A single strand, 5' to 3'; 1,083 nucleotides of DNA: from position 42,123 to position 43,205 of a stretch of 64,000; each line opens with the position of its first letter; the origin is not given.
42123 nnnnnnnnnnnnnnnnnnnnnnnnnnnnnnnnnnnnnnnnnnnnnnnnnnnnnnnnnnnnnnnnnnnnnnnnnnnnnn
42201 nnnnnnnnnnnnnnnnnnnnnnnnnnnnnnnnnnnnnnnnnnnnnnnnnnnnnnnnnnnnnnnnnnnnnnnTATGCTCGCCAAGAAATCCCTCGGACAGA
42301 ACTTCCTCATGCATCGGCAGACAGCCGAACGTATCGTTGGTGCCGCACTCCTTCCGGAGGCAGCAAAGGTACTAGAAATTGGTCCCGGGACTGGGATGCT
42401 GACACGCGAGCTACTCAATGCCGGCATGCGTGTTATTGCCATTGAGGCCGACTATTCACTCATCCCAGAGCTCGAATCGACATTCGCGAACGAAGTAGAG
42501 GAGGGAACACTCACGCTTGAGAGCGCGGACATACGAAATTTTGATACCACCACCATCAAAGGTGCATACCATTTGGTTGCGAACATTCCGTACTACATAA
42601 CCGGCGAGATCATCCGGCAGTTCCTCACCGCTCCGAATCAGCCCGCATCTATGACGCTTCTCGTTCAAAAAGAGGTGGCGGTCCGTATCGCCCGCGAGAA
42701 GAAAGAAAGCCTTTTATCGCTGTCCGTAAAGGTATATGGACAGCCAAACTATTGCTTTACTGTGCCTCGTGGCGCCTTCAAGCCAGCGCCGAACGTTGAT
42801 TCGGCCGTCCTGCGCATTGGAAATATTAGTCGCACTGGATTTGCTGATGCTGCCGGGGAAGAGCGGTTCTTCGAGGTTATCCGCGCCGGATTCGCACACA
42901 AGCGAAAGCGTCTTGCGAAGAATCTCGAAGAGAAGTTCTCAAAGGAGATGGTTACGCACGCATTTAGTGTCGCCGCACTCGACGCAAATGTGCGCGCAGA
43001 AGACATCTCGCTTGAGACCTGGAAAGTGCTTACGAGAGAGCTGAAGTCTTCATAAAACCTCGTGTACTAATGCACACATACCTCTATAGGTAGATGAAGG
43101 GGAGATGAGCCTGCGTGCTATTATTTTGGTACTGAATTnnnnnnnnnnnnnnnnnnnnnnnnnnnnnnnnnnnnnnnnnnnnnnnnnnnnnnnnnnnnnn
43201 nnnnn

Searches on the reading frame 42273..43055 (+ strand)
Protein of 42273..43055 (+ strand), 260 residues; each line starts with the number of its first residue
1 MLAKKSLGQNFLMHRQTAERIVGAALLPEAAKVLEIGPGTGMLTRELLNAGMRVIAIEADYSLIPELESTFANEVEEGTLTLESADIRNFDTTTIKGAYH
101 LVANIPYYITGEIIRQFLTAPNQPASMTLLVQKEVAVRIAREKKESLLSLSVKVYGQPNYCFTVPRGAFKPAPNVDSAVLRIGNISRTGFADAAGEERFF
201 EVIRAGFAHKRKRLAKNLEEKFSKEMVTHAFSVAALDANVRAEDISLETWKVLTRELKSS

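Call 56: search_protein_families(library=pfam, proteins=[window:42273-43055:+], max_evalue=0.01)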
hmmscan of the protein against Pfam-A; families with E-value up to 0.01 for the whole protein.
window:42273-43055:+ (260 aa): 5 families
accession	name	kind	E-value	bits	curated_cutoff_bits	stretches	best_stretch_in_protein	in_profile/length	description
PF00398.26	RrnaAD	-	9.9e-46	156.4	24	1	3-254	4-258/263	Ribosomal RNA adenine dimethylase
PF13649.12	Methyltransf_25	-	0.00021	22.4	27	1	33-92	1-60/97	Methyltransferase domain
PF13489.12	Methyltransf_23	-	0.00061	20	27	1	26-70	19-61/164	Methyltransferase domain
PF08242.18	Methyltransf_12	-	0.0028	18.8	30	1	34-105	1-81/98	Methyltransferase domain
PF08241.18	Methyltransf_11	-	0.0054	17.8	21.2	0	34-103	1-74/95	Methyltransferase domain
